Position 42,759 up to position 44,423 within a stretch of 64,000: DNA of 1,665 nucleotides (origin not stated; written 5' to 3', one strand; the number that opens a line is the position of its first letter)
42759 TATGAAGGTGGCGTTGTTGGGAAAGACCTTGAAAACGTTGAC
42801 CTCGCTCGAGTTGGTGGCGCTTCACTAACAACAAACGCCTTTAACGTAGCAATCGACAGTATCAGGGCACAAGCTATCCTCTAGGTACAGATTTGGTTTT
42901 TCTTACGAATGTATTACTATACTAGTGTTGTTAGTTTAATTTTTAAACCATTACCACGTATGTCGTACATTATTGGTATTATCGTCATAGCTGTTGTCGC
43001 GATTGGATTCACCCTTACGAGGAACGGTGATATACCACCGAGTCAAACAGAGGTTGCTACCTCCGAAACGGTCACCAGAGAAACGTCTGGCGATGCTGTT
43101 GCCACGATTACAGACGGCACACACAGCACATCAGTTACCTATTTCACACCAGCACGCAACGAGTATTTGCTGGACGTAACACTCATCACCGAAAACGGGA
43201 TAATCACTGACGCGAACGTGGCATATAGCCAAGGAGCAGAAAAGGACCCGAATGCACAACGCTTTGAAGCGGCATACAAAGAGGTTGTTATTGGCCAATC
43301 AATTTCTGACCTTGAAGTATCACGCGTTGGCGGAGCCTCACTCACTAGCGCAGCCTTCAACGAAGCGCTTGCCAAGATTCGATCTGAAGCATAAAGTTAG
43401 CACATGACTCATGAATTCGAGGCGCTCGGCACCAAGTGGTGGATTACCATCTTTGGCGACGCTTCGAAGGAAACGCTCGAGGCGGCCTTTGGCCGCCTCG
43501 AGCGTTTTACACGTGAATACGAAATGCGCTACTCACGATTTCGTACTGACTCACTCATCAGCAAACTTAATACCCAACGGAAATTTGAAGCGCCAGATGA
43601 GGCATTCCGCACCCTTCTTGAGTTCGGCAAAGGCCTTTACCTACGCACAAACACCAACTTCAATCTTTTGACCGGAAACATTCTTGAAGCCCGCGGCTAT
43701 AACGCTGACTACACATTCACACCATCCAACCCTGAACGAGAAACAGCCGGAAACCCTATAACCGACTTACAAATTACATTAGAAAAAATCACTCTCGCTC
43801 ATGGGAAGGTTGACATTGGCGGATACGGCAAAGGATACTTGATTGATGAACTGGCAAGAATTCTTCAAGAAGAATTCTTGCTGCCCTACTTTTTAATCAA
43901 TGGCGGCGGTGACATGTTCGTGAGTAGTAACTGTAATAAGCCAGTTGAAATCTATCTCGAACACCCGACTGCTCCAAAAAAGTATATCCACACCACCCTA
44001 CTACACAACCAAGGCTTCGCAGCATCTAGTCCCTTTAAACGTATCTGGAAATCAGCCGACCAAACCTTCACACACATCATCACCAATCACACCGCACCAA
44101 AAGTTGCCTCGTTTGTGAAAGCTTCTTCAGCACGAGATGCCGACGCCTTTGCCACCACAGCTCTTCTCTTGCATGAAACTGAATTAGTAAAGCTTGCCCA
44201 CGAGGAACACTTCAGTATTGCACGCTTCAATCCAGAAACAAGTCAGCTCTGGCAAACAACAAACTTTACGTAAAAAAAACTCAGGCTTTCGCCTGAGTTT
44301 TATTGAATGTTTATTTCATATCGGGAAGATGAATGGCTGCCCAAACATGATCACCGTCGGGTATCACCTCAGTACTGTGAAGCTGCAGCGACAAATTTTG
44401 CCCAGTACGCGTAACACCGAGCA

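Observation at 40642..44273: Candidate extracytoplasmic flavin-based electron-transfer module: membrane FNR fusion, two FMN-binding-domain proteins, ApbE flavin transferase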

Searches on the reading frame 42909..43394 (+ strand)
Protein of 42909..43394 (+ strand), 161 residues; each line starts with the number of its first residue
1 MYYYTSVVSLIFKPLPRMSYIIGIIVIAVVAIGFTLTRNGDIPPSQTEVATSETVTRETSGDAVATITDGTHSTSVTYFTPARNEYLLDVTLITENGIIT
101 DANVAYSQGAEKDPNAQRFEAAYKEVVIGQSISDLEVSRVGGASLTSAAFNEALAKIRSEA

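Call 3: search_protein_families(library=pfam, proteins=[window:42909-43394:+], max_evalue=0.1)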
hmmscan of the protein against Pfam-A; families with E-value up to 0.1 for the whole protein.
window:42909-43394:+ (161 aa): 1 family
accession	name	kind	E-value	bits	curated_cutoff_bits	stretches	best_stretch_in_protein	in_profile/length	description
PF04205.19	FMN_bind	-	0.0051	17.9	22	1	90-156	10-74/77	FMN-binding domain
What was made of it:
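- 42909..43394 (+): NqrC/RnfG-like subunit of the short-tether type (161 aa as the ORF; probably 144 aa from Met18 at nt 42960). The predicted flavinylated residue is Ser144 in ORF numbering (codon 43338-43340). PF04205 scores 17.9 bits, below the threshold of 22 (call 3).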

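Call 4: search_protein_families(library=ncbifam, proteins=[window:42909-43394:+], max_evalue=0.1)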
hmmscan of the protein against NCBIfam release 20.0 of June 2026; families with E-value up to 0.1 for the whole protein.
window:42909-43394:+ (161 aa): 0 families

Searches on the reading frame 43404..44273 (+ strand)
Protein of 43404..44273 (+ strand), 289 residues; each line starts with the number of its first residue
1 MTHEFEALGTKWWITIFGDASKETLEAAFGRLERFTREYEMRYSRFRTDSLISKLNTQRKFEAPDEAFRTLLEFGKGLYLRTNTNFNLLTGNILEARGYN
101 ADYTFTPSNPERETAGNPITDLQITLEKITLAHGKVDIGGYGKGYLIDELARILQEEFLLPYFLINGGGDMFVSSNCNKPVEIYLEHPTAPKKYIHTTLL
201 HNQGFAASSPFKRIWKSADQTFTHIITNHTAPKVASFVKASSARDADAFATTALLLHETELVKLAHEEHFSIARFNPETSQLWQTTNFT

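Call 3: search_protein_families(library=pfam, proteins=[window:43404-44273:+], max_evalue=0.1)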
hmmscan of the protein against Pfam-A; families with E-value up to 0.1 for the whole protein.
window:43404-44273:+ (289 aa): 1 family
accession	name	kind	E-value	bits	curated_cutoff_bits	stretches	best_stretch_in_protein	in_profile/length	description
PF02424.20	ApbE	-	5.9e-30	105.1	25.6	1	8-268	1-258/266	ApbE family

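Call 4: search_protein_families(library=ncbifam, proteins=[window:43404-44273:+], max_evalue=0.1)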
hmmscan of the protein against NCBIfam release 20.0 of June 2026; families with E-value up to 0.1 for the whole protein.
window:43404-44273:+ (289 aa): 1 family
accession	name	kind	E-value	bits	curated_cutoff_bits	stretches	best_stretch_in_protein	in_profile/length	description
NF007774.0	PRK10461.1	equivalog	1.4e-07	30.7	498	1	7-271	41-323/351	FAD:protein FMN transferase ApbE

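Call 74: search_solved_structures(query=A2, max_evalue=0.001, show_alignments=1)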
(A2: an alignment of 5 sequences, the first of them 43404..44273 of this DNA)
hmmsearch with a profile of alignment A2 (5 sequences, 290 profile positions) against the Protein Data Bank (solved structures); distinct sequences matched with E-value up to 0.001: 13.
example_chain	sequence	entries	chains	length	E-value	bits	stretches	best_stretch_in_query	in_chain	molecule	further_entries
4xgw_A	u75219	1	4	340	6.3e-09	38.8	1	132-279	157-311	FAD:protein FMN transferase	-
6nxi_A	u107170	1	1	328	9.3e-09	38.2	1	9-274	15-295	FAD:protein FMN transferase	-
3pnd_A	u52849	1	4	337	1.2e-08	37.9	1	8-276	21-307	Thiamine biosynthesis lipoprotein ApbE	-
2o18_A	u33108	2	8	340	4.7e-08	36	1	132-279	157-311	Thiamine biosynthesis lipoprotein apbE | FAD:protein FMN transferase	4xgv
4xgx_A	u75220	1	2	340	1.1e-07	34.8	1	136-279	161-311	FAD:protein FMN transferase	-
4xdt_A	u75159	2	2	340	2.3e-07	33.7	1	136-258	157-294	FAD:protein FMN transferase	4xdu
6nxj_A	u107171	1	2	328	3.5e-07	33.1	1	9-274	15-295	FAD:protein FMN transferase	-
4ifu_A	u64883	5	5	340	1.3e-06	31.2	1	136-258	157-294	FAD:protein FMN transferase | Thiamine biosynthesis lipoprotein ApbE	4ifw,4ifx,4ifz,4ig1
7mgt_A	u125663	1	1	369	1.6e-06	31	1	136-258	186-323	FAD:protein FMN transferase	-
4xdr_A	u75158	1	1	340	1.8e-05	27.4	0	136-257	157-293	FAD:protein FMN transferase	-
1vrm_A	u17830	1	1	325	3.6e-05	26.5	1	32-264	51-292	hypothetical protein TM1553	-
5mgy_H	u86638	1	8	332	5.3e-05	25.9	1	24-260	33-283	FAD:protein FMN transferase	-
7esa_A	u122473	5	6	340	0.00056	22.6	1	9-228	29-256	FAD:protein FMN transferase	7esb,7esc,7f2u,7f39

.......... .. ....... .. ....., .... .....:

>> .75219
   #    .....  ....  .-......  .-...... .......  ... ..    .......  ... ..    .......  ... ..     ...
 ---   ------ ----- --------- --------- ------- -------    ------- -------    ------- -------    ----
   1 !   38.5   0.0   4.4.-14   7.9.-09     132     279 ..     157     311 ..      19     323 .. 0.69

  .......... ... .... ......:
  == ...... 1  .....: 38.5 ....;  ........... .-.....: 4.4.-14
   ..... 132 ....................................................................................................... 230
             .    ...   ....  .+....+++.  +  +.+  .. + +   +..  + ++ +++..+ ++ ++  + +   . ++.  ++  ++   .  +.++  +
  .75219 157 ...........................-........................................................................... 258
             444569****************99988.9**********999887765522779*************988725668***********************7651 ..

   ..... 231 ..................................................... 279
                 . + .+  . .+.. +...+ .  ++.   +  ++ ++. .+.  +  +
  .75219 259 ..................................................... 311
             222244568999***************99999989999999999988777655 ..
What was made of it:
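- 43404..44273 (+): ApbE-family FAD:protein FMN transferase (289 aa) with no N-terminal signal peptide, lipobox or TM segment. PDB ApbE hits have E as low as 6e-9 (call 74).
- On ApbE / Ftp FAD:protein FMN transferase (PF02424): PDB ApbEs hit with E as low as 6e-9 (call 74).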
